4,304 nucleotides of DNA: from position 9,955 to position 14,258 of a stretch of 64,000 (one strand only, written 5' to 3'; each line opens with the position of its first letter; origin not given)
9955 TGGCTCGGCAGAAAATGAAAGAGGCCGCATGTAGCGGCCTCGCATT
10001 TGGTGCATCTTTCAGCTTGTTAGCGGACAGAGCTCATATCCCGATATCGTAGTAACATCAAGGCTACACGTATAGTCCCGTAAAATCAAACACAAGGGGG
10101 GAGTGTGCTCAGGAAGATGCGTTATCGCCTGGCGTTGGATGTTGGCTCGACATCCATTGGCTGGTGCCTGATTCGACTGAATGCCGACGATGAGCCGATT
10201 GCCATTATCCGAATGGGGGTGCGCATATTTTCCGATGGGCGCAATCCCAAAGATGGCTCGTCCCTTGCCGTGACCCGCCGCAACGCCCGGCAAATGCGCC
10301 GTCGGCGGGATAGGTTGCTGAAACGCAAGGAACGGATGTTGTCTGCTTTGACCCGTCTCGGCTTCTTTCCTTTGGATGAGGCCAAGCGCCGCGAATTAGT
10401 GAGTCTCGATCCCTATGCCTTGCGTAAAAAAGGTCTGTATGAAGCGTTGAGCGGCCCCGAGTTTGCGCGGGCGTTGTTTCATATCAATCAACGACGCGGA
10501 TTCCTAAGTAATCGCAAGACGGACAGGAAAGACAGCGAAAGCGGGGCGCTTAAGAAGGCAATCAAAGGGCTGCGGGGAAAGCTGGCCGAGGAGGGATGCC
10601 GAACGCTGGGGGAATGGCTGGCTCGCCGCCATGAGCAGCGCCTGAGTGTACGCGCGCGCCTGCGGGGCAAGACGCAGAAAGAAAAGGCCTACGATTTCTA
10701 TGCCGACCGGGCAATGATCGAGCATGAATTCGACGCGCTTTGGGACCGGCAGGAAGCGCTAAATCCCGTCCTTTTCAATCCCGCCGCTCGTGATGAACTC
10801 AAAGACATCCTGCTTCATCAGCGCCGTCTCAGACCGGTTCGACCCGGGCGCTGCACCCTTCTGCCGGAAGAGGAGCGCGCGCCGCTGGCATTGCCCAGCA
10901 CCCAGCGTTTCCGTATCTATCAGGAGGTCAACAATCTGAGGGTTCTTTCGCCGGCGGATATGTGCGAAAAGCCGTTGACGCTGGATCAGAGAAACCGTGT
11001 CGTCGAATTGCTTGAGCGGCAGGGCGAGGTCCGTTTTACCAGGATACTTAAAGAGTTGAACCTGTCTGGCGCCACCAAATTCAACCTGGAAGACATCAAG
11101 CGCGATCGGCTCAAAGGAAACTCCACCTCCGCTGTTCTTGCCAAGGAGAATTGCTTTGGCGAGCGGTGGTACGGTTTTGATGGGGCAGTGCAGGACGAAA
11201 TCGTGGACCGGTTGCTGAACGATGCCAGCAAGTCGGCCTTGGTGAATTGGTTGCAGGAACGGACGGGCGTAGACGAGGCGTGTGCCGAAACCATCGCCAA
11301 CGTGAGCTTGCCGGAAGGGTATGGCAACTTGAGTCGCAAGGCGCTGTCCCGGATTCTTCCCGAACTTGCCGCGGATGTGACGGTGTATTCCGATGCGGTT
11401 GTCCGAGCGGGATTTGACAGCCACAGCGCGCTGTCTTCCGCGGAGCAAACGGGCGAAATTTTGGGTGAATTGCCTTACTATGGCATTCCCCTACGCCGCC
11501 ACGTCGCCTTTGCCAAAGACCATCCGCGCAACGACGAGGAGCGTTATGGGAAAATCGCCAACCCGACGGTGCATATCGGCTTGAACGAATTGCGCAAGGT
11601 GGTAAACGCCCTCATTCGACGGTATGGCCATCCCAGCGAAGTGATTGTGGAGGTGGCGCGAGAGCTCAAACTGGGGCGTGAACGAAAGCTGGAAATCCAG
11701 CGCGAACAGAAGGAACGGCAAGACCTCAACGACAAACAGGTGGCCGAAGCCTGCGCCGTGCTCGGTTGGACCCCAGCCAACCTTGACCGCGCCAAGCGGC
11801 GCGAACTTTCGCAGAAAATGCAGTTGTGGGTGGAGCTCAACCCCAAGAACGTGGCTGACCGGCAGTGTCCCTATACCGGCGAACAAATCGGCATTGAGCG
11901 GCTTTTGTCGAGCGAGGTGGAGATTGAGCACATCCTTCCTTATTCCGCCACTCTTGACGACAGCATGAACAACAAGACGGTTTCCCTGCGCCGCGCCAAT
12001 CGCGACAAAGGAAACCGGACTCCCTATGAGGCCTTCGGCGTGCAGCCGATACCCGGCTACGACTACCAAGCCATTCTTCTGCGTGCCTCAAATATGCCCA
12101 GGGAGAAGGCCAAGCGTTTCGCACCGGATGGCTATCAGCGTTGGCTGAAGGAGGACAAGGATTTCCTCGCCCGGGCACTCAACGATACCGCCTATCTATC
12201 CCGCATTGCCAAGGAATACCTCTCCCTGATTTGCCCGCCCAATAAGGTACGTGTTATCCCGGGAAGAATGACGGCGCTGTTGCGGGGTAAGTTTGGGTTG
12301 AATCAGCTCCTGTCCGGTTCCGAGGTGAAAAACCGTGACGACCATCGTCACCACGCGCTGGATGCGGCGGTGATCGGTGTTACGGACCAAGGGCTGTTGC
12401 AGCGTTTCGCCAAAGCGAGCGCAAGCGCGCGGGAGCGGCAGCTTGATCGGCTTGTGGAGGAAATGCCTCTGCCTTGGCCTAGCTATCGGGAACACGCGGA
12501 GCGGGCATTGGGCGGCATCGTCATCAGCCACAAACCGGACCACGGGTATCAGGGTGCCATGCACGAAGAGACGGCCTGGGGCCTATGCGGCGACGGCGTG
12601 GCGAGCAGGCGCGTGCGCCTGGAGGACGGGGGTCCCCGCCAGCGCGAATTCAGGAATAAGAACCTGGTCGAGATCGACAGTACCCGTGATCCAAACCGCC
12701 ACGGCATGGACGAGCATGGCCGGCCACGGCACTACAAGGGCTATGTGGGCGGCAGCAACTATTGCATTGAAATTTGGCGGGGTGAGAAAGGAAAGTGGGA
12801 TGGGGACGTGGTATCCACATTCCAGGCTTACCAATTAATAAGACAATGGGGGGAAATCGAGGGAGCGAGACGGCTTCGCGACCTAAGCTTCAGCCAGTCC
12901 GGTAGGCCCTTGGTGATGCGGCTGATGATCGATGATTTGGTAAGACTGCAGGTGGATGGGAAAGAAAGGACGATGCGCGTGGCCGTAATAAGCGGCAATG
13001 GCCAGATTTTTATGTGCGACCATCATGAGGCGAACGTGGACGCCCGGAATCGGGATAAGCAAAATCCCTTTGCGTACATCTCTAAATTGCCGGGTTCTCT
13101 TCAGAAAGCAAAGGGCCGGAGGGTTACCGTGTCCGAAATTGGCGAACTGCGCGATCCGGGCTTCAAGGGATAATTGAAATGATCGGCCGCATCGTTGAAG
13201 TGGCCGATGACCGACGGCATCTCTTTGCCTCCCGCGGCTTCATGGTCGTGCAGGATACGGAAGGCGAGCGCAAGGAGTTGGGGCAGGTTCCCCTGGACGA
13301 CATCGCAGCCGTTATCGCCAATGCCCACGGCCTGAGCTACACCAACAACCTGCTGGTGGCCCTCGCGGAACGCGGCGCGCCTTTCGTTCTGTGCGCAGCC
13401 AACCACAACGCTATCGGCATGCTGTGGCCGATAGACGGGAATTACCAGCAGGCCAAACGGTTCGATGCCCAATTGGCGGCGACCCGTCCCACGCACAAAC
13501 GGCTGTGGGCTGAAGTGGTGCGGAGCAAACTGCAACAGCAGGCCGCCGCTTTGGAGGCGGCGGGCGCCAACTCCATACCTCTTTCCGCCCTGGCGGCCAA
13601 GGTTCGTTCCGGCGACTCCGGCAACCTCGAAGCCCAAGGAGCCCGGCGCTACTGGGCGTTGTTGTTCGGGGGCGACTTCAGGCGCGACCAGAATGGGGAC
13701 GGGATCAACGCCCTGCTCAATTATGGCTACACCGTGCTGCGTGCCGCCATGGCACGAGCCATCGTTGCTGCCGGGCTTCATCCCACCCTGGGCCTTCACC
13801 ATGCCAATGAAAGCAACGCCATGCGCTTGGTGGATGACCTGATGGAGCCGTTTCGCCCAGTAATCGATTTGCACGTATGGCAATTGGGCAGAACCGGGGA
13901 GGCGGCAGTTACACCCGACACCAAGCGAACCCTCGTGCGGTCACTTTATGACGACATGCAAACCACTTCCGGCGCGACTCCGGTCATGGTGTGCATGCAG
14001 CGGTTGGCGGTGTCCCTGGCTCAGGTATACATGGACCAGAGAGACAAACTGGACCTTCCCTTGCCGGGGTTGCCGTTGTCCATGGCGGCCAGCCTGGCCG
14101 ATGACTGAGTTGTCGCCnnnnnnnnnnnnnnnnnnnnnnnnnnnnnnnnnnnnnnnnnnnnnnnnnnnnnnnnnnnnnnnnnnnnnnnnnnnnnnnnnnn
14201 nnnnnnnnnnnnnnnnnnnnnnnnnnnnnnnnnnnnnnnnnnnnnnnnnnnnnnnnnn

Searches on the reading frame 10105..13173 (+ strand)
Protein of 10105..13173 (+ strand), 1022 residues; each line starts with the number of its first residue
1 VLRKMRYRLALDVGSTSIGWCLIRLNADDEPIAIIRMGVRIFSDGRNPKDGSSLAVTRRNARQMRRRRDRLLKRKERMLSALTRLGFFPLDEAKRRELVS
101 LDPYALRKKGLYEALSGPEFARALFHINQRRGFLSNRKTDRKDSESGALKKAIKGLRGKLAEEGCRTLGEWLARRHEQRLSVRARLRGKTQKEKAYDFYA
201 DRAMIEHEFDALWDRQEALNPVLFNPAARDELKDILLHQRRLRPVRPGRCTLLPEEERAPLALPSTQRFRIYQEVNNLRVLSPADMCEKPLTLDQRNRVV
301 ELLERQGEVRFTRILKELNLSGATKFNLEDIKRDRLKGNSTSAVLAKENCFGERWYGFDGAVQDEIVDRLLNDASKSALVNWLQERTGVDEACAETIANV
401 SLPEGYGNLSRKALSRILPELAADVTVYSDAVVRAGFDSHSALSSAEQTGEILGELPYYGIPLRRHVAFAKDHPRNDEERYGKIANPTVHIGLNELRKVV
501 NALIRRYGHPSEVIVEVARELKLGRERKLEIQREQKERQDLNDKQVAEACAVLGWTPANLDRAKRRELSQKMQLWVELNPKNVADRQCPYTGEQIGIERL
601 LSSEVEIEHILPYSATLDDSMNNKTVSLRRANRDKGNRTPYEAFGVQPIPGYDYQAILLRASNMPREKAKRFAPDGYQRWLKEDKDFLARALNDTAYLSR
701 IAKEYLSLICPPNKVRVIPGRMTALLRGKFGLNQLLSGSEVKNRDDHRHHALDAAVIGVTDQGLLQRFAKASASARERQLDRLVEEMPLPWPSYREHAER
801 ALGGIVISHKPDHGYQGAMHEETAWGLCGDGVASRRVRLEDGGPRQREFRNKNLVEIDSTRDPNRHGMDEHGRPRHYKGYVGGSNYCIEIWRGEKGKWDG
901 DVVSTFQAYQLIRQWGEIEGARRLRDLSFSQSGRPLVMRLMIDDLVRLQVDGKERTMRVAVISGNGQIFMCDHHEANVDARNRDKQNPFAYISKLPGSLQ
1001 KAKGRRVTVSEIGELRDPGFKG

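Call 58: search_protein_families(library=padloc, proteins=[window:10105-13173:+], max_evalue=0.001)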
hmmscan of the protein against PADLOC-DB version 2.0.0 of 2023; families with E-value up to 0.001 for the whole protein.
window:10105-13173:+ (1022 aa): 5 families
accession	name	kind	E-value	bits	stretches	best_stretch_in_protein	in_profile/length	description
PDLC01256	Cas9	-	1.8e-96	322.6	1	7-773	2-688/711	"CAS-II-A,CAS-II-B,CAS-II-C; effector__SPE"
PDLC00973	Cas9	-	2.9e-86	288.7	1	7-781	2-802/830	CRISPR subtype II RNA-guided endonuclease Cas9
PDLC01460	Cas9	-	4.3e-86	287.9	1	8-774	4-673/901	"CAS-II-A,CAS-II-B,CAS-II-C; effector__SPE"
PDLC00975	Cas9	-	1.3e-57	193.9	2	484-765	502-778/1120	Cas9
PDLC01580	Cas9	-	2.7e-23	80.1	2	494-770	743-995/1329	"CAS-II-A,CAS-II-B,CAS-II-C; effector__SPE"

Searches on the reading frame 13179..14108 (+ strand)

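Call 58: search_protein_families(library=padloc, proteins=[window:13179-14108:+], max_evalue=0.001)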
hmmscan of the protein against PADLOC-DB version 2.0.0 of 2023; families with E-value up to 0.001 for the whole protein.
window:13179-14108:+ (309 aa): 28 families (the best 25 are shown)
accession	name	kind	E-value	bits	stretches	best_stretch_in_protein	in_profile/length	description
PDLC02061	Cas1_II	-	3e-99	330.2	1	1-298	30-304/335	-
PDLC00926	Cas1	-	1.9e-71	238.8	1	4-280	2-277/278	"CRISPR-associated endonuclease Cas1, subtype II/NMENI"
PDLC01333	Cas1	-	3.3e-69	231.3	1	5-279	3-269/270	"CAS-I,CAS-II,CAS-III,CAS-IV,CAS-V,CAS-VI; acquisition_1"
PDLC01248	Cas1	-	9e-47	157.9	1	26-284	22-287/289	"CAS-I,CAS-II,CAS-III,CAS-IV,CAS-V,CAS-VI; acquisition_1"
PDLC01741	Cas1_IIIa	-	9.4e-44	147.9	1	32-287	28-286/301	-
PDLC01449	Cas1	-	1.5e-42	143.8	1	19-264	16-255/285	"CAS-I,CAS-II,CAS-III,CAS-IV,CAS-V,CAS-VI; acquisition_1"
PDLC00928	Cas1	-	1.1e-37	127.8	1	24-263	19-286/315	Cas1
PDLC01608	Cas1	-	1.9e-28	97.7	1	21-241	16-247/276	"CAS-I,CAS-II,CAS-III,CAS-IV,CAS-V,CAS-VI; acquisition_1"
PDLC00927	Cas1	-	7.5e-27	92.4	1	8-239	4-256/327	CRISPR-associated endonuclease Cas1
PDLC01249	Cas1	-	5e-26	89.8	1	14-236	8-235/246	"CAS-I,CAS-II,CAS-III,CAS-IV,CAS-V,CAS-VI; acquisition_1"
PDLC02062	Cas1_II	-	1.1e-20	72.2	1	31-263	26-279/317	-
PDLC01747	Cas1g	-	6.2e-20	69.3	1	6-229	200-436/523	-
PDLC02064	Cas1a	-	1.3e-19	68.9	1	17-280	15-265/277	-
PDLC02063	Cas1_IIIb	-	5.1e-19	66.2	1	38-285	341-604/617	-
PDLC02025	Cas1d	-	2.5e-18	64.7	1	18-235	16-240/316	-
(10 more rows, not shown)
